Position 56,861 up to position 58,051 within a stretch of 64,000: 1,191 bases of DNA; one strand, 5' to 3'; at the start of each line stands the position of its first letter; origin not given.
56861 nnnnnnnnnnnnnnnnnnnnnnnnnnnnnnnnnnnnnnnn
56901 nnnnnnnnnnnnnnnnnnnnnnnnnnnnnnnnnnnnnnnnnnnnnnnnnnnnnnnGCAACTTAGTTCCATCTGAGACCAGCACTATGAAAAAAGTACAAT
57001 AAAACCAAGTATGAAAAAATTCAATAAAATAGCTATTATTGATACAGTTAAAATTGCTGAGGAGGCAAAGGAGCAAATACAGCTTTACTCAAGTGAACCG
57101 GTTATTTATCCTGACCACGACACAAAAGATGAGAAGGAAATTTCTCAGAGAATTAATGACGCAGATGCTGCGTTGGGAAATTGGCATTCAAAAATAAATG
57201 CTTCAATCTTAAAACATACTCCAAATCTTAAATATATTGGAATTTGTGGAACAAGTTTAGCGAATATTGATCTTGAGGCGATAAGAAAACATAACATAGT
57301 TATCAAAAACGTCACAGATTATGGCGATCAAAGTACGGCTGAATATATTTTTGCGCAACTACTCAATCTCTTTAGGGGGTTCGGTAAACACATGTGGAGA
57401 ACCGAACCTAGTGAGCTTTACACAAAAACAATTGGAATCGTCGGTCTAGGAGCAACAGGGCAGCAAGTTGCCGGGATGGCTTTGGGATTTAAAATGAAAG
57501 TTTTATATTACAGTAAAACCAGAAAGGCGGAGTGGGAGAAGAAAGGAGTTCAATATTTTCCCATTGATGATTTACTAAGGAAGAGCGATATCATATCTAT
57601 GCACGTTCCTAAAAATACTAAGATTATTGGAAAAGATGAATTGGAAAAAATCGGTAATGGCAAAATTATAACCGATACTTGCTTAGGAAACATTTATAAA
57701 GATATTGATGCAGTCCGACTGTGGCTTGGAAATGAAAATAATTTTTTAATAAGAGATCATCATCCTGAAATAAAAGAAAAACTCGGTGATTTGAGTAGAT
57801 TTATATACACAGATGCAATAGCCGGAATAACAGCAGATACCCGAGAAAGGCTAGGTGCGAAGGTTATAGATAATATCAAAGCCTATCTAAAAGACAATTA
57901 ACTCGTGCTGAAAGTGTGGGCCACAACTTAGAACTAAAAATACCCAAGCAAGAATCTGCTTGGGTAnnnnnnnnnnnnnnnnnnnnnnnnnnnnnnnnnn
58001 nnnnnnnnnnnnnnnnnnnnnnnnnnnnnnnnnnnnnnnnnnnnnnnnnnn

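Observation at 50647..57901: Seven-gene translationally coupled operon: TPP E1alpha/E1beta, aminotransferase, two ATP-grasp ligases, Nudix and D-2-hydroxyacid dehydrogenase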

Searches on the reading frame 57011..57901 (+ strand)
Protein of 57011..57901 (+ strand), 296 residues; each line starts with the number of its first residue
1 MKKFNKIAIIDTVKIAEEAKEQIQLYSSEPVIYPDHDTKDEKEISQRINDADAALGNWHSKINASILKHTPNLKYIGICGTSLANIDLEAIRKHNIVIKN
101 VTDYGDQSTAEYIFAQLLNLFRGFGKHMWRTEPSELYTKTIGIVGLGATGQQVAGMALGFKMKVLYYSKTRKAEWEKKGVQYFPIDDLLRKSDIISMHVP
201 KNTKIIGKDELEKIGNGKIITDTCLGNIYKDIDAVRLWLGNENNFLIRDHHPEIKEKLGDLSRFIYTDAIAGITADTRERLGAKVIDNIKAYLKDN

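Call 5: search_protein_families(library=pfam, proteins=[window:57011-57901:+], max_evalue=0.01)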
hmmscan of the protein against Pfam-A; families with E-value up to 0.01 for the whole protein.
window:57011-57901:+ (296 aa): 3 families
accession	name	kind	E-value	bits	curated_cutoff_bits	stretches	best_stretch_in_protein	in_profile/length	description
PF02826.25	2-Hacid_dh_C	-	3.4e-22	79.1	25.1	1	130-229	28-132/178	D-isomer specific 2-hydroxyacid dehydrogenase, NAD binding domain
PF00389.36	2-Hacid_dh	-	3.6e-20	72.4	24.6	1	16-294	8-125/134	D-isomer specific 2-hydroxyacid dehydrogenase, catalytic domain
PF07991.19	KARI_N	-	0.0048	16.9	20.6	1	136-203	2-72/165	Acetohydroxy acid isomeroreductase, NADPH-binding domain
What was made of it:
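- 57011..57901 (+): 2-HADH-fold NAD(P)-binding protein (296 aa) with a replaced catalytic triad: DTCLG (nt 57674-57688), RDHHPE (57752-57769), YTDAIAG (57806-57826). Pfam 2-Hacid_dh and 2-Hacid_dh_C (call 5).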

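Call 6: search_protein_families(library=ncbifam, proteins=[window:57011-57901:+], max_evalue=0.01)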
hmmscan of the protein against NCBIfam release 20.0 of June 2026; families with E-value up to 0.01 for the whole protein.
window:57011-57901:+ (296 aa): 22 families
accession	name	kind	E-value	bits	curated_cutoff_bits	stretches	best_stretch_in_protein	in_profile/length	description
TIGR01327.1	PGDH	equivalog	2.5e-34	119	454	1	19-295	9-303/525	phosphoglycerate dehydrogenase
NF009714.1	PRK13243.1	equivalog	4.8e-34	118.2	455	1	12-294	8-314/332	glyoxylate reductase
NF006263.0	PRK08410.1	equivalog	6.2e-33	114.5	389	1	6-295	2-309/311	D-2-hydroxyacid dehydrogenase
NF005069.0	PRK06487.1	equivalog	2.5e-29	102.3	448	1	36-294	34-312/320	2-hydroxyacid dehydrogenase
NF008759.0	PRK11790.1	equivalog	9.5e-23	80.5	404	1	14-294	19-318/410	phosphoglycerate dehydrogenase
NF005387.0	PRK06932.1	equivalog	2.3e-21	76.1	492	1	33-230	27-239/314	2-hydroxyacid dehydrogenase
NF001309.0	PRK00257.1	equivalog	3.1e-21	75.8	434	1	46-293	33-278/379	4-phosphoerythronate dehydrogenase PdxB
NF005750.0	PRK07574.1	equivalog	9.5e-18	64.4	329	1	27-233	68-293/386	NAD-dependent formate dehydrogenase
NF000371.1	vanH_Agroup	exception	1e-17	64.3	700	1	58-232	55-238/322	VanH-A/VanH-Pt family D-lactate dehydrogenase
NF000492.1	vanH_gen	exception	1.4e-17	63.7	540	1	60-228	52-229/312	D-lactate dehydrogenase VanH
NF011938.0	PRK15409.1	equivalog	1.1e-15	57.5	492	1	37-231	32-243/324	glyoxylate/hydroxypyruvate reductase GhrB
NF005027.0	PRK06436.1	equivalog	1.4e-13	50.6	261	1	64-294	37-281/303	2-hydroxyacid dehydrogenase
NF000004.1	vanH-D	exception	5.1e-12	45.5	550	1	67-228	68-235/323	D-lactate dehydrogenase VanH-D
NF006374.0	PRK08605.1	subfamily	1.5e-11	44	356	1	74-228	71-240/332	D-lactate dehydrogenase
NF000151.1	vanH-Ac1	exception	3.6e-11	43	750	1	71-228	101-265/351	D-lactate dehydrogenase VanH-Ac1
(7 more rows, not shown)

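Call 54: search_solved_structures(query=window:57011-57901:+, max_evalue=1e-10, show_alignments=3)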
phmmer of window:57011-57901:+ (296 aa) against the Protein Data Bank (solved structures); distinct sequences matched with E-value up to 1e-10: 55.
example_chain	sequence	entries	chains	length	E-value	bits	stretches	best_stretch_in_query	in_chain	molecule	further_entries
5aov_A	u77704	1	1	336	9e-27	97.3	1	41-293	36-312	GLYOXYLATE REDUCTASE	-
6p2i_A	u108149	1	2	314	1.4e-26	96.7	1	36-294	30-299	Glycerate dehydrogenase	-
2dbq_A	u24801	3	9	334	1.5e-24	90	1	41-292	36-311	Glyoxylate reductase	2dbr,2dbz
6bii_A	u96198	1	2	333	3.1e-22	82.4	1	31-292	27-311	Glyoxylate reductase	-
1ygy_A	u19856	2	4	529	3.8e-22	82.1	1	39-291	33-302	D-3-phosphoglycerate dehydrogenase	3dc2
3ddn_A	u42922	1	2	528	3.9e-22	82.1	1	39-291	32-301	D-3-phosphoglycerate dehydrogenase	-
3kb6_A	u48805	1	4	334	6.8e-21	78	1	58-234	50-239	D-lactate dehydrogenase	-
1wwk_A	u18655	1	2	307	2e-19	73.2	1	27-294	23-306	phosphoglycerate dehydrogenase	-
2d0i_A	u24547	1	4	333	1.2e-18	70.6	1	13-291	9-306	dehydrogenase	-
4njm_A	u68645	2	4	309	2.4e-17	66.4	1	28-268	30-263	D-3-phosphoglycerate dehydrogenase, putative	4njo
6ih2_A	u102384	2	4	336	2.6e-17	66.3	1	22-231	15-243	Phosphite dehydrogenase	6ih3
4nfy_A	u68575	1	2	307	2.7e-17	66.2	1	29-268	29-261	D-3-phosphoglycerate dehydrogenase, putative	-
9m0t_A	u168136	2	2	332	4.8e-17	65.4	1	20-228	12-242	Probable 2-ketogluconate reductase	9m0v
6ih6_A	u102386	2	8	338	8.6e-17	64.5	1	22-231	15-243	Phosphite dehydrogenase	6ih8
6ih4_A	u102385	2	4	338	1.1e-16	64.3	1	22-231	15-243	Phosphite dehydrogenase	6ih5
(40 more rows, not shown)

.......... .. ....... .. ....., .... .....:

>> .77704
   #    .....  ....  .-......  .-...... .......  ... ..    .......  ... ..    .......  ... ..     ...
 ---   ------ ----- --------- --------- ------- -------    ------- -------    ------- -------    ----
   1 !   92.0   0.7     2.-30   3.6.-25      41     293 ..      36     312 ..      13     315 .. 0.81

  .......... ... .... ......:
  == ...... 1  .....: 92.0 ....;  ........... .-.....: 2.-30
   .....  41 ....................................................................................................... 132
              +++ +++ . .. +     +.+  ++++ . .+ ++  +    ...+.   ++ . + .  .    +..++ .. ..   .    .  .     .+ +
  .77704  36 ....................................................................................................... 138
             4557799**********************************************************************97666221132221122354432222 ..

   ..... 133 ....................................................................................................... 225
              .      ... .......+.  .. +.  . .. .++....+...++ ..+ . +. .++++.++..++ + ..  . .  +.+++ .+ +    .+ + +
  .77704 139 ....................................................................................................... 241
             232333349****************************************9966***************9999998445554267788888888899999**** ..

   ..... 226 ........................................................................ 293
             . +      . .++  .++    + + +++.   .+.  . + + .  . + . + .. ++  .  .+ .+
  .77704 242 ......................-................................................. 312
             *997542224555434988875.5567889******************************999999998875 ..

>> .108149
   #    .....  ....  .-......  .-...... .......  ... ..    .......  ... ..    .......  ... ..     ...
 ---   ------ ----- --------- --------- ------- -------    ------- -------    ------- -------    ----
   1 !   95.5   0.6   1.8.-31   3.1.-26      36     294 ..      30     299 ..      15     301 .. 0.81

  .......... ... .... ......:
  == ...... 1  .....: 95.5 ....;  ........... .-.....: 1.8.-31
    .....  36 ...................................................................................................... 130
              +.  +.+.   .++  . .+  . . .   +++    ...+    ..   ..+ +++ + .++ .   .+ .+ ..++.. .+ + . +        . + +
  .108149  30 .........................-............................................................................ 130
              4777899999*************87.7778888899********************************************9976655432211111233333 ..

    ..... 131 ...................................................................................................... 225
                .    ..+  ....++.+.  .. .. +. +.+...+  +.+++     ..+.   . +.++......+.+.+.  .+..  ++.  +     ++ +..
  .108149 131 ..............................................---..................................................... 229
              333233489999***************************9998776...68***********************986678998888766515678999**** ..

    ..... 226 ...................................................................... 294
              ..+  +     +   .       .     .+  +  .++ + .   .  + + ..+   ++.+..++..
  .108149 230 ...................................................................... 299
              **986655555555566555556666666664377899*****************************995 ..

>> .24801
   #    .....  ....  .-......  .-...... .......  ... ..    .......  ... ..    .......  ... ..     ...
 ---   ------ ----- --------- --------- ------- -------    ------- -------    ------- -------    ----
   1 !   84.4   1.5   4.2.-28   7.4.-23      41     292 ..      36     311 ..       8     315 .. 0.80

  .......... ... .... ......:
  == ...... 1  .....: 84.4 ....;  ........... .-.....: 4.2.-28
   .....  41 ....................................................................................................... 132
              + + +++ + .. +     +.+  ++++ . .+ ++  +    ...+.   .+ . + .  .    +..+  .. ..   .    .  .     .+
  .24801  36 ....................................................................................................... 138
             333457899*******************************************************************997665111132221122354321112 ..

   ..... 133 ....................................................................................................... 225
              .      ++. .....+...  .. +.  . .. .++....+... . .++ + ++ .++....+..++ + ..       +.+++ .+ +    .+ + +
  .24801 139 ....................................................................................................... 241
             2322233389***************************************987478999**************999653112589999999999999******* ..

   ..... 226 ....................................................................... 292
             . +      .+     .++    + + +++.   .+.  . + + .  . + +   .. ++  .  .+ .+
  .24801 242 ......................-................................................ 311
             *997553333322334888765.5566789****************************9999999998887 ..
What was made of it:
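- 57011..57901 (+): Alignment to glyoxylate reductases 5aov and 2dbq gives Arg241->Leu225, Glu270->His and His288->Ala (call 54).
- On D-isomer-specific 2-hydroxyacid dehydrogenase: The triad aligns to Leu225, His and Ala (DTCLG, RDHHPE, YTDAIAG) against 5aov and 2dbq (call 54).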
